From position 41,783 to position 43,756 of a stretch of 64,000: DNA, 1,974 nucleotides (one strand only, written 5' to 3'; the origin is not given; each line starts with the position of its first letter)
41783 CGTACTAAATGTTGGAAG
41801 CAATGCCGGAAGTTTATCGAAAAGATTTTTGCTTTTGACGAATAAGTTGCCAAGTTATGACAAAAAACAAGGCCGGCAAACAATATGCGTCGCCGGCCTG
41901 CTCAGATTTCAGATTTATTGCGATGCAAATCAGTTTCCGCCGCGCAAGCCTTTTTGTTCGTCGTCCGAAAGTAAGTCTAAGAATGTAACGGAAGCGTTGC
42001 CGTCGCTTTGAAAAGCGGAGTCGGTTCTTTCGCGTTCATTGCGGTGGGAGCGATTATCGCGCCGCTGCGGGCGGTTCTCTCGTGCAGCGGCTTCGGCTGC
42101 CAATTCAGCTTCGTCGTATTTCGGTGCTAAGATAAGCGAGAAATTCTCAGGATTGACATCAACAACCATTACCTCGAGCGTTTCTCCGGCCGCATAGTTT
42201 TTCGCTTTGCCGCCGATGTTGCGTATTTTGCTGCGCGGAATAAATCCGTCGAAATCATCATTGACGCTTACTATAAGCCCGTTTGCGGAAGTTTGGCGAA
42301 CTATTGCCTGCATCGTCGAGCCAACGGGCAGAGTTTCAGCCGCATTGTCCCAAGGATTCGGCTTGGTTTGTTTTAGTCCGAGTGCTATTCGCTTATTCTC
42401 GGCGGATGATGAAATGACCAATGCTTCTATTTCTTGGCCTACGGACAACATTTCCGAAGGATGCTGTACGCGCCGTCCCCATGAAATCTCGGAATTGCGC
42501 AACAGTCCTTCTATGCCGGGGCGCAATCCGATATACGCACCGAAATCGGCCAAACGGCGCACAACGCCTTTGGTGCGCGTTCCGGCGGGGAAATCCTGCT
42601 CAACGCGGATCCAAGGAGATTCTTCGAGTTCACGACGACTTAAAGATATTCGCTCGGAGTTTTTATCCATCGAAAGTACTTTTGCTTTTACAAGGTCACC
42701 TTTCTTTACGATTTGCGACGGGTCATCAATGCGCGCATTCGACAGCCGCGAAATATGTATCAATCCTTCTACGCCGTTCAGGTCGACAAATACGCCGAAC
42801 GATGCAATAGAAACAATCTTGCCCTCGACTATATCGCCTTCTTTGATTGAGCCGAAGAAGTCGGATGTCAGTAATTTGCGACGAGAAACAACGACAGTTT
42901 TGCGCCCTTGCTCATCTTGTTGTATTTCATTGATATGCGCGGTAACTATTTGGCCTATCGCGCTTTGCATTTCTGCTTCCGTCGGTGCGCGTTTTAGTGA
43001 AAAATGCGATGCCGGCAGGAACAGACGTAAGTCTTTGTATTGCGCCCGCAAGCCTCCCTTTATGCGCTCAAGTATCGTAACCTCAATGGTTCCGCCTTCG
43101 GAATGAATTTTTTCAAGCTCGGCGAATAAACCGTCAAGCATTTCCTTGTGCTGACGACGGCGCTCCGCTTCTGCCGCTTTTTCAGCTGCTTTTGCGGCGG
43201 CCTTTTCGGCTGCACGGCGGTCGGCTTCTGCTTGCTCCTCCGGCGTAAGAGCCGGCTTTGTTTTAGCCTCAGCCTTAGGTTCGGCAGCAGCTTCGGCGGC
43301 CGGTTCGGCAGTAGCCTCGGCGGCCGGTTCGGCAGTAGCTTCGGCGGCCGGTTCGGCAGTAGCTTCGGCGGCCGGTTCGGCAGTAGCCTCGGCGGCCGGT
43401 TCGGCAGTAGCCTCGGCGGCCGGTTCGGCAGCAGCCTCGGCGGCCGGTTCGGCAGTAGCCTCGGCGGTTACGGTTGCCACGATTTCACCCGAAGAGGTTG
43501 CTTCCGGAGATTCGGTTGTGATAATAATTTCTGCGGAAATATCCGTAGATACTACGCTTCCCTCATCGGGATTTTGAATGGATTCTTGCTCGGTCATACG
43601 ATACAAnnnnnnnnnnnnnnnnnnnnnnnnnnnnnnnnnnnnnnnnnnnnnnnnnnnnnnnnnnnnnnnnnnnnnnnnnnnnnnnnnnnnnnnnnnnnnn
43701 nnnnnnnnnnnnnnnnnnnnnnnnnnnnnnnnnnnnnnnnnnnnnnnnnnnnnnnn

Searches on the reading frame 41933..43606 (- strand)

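Call 8: search_protein_families(library=pfam, proteins=[window:41933-43606:-], max_evalue=0.001)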
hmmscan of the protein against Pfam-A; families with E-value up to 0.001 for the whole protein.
window:41933-43606:- (558 aa): 3 families
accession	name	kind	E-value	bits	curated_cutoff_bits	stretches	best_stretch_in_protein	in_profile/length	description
PF00575.29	S1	-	9.6e-45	151.3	22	3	255-325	3-74/74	S1 RNA binding domain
PF23459.1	S1_RRP5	-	2.6e-14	54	27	0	254-323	1-71/72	RRP5 S1 domain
PF21710.3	Spt6_S1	-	2.6e-09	37.7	27.5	0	246-325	6-87/91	Spt6, S1/OB domain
